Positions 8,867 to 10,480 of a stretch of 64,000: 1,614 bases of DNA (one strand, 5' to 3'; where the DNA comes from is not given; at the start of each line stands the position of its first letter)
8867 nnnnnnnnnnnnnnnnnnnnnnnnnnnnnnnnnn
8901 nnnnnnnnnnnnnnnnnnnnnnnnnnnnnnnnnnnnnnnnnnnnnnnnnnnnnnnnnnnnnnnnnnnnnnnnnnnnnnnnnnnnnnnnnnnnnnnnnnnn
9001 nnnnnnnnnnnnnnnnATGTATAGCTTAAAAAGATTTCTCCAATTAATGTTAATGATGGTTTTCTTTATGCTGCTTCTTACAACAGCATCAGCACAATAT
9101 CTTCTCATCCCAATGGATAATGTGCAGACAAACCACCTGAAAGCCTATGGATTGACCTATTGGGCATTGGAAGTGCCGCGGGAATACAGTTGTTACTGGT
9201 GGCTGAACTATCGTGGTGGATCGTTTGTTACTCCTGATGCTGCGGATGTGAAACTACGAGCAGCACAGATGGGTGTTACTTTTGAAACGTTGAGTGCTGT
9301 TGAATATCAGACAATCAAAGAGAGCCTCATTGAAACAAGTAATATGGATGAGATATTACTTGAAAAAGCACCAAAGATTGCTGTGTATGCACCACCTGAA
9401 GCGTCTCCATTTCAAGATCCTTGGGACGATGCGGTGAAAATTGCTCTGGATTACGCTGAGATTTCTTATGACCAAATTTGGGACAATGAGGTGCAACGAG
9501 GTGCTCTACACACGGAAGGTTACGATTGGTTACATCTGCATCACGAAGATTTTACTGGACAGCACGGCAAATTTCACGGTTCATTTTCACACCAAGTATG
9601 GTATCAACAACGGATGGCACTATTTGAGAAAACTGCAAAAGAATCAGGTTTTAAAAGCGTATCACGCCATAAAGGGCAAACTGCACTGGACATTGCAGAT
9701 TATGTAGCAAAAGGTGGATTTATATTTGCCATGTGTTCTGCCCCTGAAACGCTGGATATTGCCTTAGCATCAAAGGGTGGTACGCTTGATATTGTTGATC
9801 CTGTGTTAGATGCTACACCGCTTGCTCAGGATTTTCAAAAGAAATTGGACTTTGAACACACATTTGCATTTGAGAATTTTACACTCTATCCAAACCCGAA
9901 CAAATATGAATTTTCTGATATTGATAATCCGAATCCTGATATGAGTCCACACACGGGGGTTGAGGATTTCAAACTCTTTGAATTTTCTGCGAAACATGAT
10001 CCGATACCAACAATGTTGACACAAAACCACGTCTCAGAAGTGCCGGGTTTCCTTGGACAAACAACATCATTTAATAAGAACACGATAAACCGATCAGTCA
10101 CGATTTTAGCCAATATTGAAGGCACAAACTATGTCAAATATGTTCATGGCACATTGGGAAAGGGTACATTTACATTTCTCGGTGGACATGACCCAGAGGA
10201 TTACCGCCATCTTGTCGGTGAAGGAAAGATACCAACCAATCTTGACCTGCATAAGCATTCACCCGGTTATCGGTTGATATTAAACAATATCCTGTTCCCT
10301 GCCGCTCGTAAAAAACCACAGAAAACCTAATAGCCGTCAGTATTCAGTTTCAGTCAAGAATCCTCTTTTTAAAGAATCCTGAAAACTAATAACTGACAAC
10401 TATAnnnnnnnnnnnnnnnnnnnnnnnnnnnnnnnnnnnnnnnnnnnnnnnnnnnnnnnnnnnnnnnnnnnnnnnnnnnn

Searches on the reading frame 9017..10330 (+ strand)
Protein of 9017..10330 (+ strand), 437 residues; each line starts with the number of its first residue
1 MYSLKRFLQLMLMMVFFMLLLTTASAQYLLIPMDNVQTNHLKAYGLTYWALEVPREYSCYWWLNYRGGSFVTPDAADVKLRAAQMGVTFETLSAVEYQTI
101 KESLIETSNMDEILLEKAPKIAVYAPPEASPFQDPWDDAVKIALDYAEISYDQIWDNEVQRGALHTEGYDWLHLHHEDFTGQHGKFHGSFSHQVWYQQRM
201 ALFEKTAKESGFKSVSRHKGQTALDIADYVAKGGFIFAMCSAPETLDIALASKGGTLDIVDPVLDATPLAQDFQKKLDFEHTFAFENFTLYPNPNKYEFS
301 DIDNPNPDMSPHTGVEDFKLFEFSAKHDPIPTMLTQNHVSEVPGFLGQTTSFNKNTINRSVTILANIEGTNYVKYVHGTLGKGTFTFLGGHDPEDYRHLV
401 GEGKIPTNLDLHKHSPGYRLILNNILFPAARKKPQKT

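Call 12: search_protein_families(library=pfam, proteins=[window:9017-10330:+])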
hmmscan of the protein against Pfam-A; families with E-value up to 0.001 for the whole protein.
window:9017-10330:+ (437 aa): 0 families

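Call 68: find_encoding_contigs(protein=window:9017-10330:+, flank=3000, max_places=6)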
Protein window:9017-10330:+ (437 aa): no gene with exactly this product is on record in the collection.
